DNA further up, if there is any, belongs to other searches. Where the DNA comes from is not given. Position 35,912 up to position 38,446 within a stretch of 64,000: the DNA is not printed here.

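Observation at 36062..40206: Stand-alone VirD4/TraG coupling-protein gene co-operonic with two lipoproteins, one LpoB-like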

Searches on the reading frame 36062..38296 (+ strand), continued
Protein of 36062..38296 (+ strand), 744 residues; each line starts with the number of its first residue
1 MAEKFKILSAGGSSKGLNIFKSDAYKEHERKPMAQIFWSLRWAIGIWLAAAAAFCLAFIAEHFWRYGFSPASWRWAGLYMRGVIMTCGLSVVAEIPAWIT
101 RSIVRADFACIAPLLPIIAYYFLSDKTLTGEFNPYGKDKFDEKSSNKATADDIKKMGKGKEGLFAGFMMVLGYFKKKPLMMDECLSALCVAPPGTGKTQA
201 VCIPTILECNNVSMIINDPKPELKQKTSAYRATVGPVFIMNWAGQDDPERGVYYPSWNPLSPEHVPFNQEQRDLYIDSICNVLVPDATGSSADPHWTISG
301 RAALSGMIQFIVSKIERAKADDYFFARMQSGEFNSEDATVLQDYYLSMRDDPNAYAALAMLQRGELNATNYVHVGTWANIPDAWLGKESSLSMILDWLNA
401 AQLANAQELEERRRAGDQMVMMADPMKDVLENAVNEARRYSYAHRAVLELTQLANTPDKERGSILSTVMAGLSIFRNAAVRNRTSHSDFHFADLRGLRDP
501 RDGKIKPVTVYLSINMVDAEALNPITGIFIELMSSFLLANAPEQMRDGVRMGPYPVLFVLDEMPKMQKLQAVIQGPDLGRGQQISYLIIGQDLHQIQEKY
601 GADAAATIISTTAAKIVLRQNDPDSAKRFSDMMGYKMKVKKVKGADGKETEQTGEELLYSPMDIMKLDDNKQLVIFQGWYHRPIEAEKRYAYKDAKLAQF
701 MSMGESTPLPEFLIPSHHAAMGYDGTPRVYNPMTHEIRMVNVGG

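Call 69: get_annotated_region(hit=H1, flank=12000)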
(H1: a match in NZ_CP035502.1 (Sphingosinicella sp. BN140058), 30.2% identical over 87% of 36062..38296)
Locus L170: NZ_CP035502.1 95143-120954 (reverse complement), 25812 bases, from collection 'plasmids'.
description: Sphingosinicella sp. BN140058 plasmid p1, complete sequence
organism: Sphingosinicella sp. BN140058 (NCBI taxid 1892855)
taxonomy: Bacteria; Pseudomonadota; Alphaproteobacteria; Sphingomonadales; Sphingosinicellaceae; Sphingosinicella; Sphingosinicella sp. BN140058
host: -; source: Cell culture,soil; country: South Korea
typing (MOB-suite, as given by PLSDB): mobilizable; relaxase MOBQ
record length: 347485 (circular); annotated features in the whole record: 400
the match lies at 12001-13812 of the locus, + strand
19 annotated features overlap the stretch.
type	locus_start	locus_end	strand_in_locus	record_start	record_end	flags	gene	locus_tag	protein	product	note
CDS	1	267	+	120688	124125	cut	-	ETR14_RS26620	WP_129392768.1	MobA/MobL family protein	-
CDS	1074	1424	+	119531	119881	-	-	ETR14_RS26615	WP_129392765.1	hypothetical protein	-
CDS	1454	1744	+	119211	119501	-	-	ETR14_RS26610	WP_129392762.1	hypothetical protein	-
CDS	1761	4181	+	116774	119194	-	-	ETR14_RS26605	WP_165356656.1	hypothetical protein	-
CDS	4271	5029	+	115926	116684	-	-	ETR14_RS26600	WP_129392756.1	hypothetical protein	-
CDS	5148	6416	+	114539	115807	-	-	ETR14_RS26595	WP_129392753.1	hypothetical protein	-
CDS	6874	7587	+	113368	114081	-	-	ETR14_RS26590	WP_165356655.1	type IV secretion system protein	-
CDS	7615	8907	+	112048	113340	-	-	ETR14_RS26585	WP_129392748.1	TrbG/VirB9 family P-type conjugative transfer protein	-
CDS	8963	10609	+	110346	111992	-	-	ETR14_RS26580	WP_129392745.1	TrbI/VirB10 family protein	-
CDS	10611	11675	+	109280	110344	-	-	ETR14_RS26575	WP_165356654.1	ATPase, T2SS/T4P/T4SS family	-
CDS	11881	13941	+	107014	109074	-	-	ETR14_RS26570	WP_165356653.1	type IV secretory system conjugative DNA transfer family protein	-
CDS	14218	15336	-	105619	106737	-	-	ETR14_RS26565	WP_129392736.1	hypothetical protein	-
CDS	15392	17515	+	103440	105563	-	-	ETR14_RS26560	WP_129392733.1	DNA topoisomerase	GO:0006265 - DNA topological change [Evidence IEA]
CDS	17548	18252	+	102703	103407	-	-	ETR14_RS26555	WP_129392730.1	hypothetical protein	-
CDS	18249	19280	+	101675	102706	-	-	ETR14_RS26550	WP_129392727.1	CHC2 zinc finger domain-containing protein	GO:0006260 - DNA replication [Evidence IEA]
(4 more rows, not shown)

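Call 70: get_annotated_region(hit=H13, flank=3000)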
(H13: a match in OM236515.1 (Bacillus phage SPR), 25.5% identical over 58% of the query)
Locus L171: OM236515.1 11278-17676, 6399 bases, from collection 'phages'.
description: Bacillus phage SPR, complete genome.
organism: Bacillus phage SPR (NCBI taxid 10725)
taxonomy: Viruses; Duplodnaviria; Heunggongvirae; Uroviricota; Caudoviricetes; Spbetavirus
host: Bacillus subtilis BEST7003; source: -; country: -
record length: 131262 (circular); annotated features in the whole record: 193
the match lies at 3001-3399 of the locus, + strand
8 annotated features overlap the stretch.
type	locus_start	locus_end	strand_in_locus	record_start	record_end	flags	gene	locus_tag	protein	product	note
CDS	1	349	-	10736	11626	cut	-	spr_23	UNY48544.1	chromosome degrading nuclease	Phage-encoded chromosome degrading nuclease YokF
CDS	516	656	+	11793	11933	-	-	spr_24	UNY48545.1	UPF0457 protein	UPF0457 protein YnzG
CDS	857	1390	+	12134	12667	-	-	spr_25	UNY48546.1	putative protein YnaB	-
CDS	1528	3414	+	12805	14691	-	-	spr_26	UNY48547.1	hypothetical protein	-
CDS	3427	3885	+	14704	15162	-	-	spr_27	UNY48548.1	hypothetical protein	-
CDS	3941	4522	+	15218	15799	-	-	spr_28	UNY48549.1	hypothetical protein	FIG01240718: hypothetical protein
CDS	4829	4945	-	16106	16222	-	-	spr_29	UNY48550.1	hypothetical protein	-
CDS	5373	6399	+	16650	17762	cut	-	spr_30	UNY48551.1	hypothetical protein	-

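Call 71: search_protein_families(library=pfam, proteins=[L171:1528-3414:+, L171:3427-3885:+, L171:3941-4522:+], max_evalue=0.1)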
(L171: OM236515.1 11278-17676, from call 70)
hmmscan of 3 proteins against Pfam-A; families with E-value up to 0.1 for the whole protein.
L171:1528-3414:+ (628 aa): 2 families
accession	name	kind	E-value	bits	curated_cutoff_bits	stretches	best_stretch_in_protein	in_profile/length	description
PF04740.18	LXG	-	1.5e-57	195.2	26.5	1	2-201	1-201/202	LXG domain of WXG superfamily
PF01844.29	HNH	-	0.0017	18.9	21.4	1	565-586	15-36/47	HNH endonuclease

L171:3427-3885:+ (152 aa): 3 families
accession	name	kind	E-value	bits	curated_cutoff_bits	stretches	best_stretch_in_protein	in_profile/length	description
PF09346.15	SMI1_KNR4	-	3.6e-08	34.5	25.4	1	23-118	1-96/125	SMI1 / KNR4 family (SUKH-1)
PF14568.11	SUKH_6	-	2.5e-07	31.7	27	1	26-118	1-89/119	SMI1-KNR4 cell-wall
PF14567.11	SUKH_5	-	4.9e-07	30.1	27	1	4-122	3-116/142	SMI1-KNR4 cell-wall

L171:3941-4522:+ (193 aa): 3 families
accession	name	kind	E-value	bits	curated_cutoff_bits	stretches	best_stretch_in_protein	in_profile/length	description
PF14568.11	SUKH_6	-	2.1e-27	96.4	27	1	27-163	2-119/119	SMI1-KNR4 cell-wall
PF09346.15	SMI1_KNR4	-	1e-20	75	25.4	1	26-164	4-124/125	SMI1 / KNR4 family (SUKH-1)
PF14567.11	SUKH_5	-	1.2e-14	54.8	27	2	11-58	9-56/142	SMI1-KNR4 cell-wall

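Call 80: find_encoding_contigs(protein=P0243, flank=10000, max_places=1)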
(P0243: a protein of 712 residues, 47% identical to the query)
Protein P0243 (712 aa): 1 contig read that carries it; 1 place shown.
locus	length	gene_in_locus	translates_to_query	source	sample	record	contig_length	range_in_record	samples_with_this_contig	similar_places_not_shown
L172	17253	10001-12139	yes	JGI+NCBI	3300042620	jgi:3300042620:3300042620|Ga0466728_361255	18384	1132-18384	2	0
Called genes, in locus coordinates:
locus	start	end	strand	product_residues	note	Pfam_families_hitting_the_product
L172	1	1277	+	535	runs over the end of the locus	-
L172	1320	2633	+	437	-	PF01551:Peptidase_M23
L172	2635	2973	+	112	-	PF04519:Bactofilin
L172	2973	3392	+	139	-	PF02502:LacAB_rpiB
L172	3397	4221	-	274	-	-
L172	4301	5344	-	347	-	PF13609:Porin_4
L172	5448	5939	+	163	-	PF02677:QueH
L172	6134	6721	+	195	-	-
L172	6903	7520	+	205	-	PF00163:Ribosomal_S4, PF01479:S4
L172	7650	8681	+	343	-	PF05496:RuvB_N, PF13191:AAA_16 (faint), PF00004:AAA, PF07728:AAA_5 (weak), PF17864:AAA_lid_4, PF05491:WHD_RuvB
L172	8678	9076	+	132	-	PF03061:4HBT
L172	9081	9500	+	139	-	PF13279:4HBT_2, PF03061:4HBT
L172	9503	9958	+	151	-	-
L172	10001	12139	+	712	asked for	PF02534:T4SS-DNA_transf, PF10412:TrwB_AAD_bind, PF12696:TraG-D_C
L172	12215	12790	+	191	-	-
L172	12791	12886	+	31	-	-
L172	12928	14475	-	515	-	-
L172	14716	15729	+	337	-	-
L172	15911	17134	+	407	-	PF00579:tRNA-synt_1b, PF22421:SYY_C-terminal, PF01479:S4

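Call 81: find_encoding_contigs(protein=P0245, flank=10000, max_places=1)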
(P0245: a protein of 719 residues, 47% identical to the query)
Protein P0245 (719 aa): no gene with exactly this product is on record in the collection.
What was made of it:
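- Tried and rejected: P0245 is not on record in the contig index (call 81).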

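Call 82: find_encoding_contigs(protein=P0261, flank=10000, max_places=1)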
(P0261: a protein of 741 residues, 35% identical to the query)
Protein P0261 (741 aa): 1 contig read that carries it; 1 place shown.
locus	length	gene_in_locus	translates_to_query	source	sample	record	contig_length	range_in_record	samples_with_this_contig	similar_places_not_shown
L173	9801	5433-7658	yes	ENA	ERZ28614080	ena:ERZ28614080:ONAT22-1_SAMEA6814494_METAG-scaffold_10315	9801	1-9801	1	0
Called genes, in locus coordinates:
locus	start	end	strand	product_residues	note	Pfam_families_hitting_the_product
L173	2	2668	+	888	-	?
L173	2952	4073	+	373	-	-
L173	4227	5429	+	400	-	-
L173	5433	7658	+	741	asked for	PF02534:T4SS-DNA_transf, PF10412:TrwB_AAD_bind (faint), PF02534:T4SS-DNA_transf, PF12696:TraG-D_C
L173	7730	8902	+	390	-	PF00753:Lactamase_B, PF19583:ODP, PF12706:Lactamase_B_2 (weak), PF00258:Flavodoxin_1, PF12724:Flavodoxin_5 (weak)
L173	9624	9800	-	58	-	?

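Call 86: search_protein_families(library=pfam, proteins=[L010:1701-1997:+, L010:1998-4415:+, L010:4282-5025:+, L010:5032-5691:+, L084:5522-6607:+, L084:6693-8123:+, L086:13546-15885:-, L086:15889-16968:-, L086:16975-18141:-, L172:9503-9958:+], max_evalue=0.1)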
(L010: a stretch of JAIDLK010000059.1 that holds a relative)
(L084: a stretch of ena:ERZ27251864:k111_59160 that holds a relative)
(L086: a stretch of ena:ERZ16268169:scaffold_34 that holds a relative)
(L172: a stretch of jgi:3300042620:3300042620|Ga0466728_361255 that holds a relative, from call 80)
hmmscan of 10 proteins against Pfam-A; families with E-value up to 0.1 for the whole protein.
L010:1701-1997:+ (98 aa): 1 family
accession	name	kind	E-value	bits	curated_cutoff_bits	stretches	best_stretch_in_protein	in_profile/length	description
PF05101.18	VirB3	-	0.00027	21.6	23.9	1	3-86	3-72/84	Type IV secretory pathway, VirB3-like protein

L010:1998-4415:+ (805 aa): 2 families
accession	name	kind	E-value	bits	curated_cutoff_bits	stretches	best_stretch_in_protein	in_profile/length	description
PF03135.19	CagE_TrbE_VirB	-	4.6e-07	30.4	21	1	243-380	62-198/204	CagE, TrbE, VirB family, component of type IV transporter system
PF01580.24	FtsK_SpoIIIE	-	0.014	15.3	24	1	409-463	12-61/221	FtsK/SpoIIIE family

L010:4282-5025:+ (247 aa): 0 families

L010:5032-5691:+ (219 aa): 0 families

L084:5522-6607:+ (361 aa): 1 family
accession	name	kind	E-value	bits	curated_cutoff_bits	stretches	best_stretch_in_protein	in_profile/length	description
PF12848.13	ABC_tran_Xtn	-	0.023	15.2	25.9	1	254-288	20-54/85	ABC transporter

L084:6693-8123:+ (476 aa): 1 family
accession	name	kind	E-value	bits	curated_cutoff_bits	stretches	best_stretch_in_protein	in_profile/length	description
PF11849.14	DUF3369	-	0.065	13.9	27.2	0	348-429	44-125/168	Domain of unknown function (DUF3369)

L086:13546-15885:- (779 aa): 0 families

L086:15889-16968:- (359 aa): 1 family
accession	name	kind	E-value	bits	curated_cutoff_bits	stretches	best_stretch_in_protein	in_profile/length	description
PF11312.14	Methyltransf_34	-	0.085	12.5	26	0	249-315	1-69/304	Putative SAM-dependent methyltransferase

L086:16975-18141:- (388 aa): 0 families

L172:9503-9958:+ (151 aa): 0 families

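Call 92: find_encoding_contigs(protein=P0513, flank=10000, max_places=3)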
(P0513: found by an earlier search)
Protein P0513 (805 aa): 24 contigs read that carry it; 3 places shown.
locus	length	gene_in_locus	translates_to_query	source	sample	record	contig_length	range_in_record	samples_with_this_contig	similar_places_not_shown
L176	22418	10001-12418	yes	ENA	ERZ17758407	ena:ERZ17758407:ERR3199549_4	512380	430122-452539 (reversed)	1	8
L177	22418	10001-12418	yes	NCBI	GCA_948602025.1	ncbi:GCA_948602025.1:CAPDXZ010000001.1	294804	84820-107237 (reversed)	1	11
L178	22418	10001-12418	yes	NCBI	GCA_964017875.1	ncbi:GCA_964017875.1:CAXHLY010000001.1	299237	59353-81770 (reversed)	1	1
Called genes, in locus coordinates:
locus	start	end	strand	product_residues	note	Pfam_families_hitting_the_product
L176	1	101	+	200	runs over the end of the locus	-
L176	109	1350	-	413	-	PF13657:Couple_hipA, PF07804:HipA_C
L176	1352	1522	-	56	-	PF01381:HTH_3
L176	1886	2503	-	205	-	-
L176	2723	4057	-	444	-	-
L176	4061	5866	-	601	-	PF01935:DUF87 (faint)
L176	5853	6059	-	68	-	-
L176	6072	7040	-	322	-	PF01555:N6_N4_Mtase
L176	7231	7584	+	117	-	PF12702:Lipocalin_3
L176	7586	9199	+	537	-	PF00005:ABC_tran, PF02463:SMC_N (faint), PF03193:RsgA_GTPase (faint), PF13175:AAA_15 (faint), PF13476:AAA_23 (faint), PF12848:ABC_tran_Xtn, PF00005:ABC_tran, PF13304:AAA_21 (weak), +2 more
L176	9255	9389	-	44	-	PF00444:Ribosomal_L36 (weak)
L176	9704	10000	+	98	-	-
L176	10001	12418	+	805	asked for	PF27097:VirB4_TrbE_N, PF03135:CagE_TrbE_VirB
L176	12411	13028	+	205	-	-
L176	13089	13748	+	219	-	-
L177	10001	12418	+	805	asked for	PF27097:VirB4_TrbE_N, PF03135:CagE_TrbE_VirB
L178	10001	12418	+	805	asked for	PF27097:VirB4_TrbE_N, PF03135:CagE_TrbE_VirB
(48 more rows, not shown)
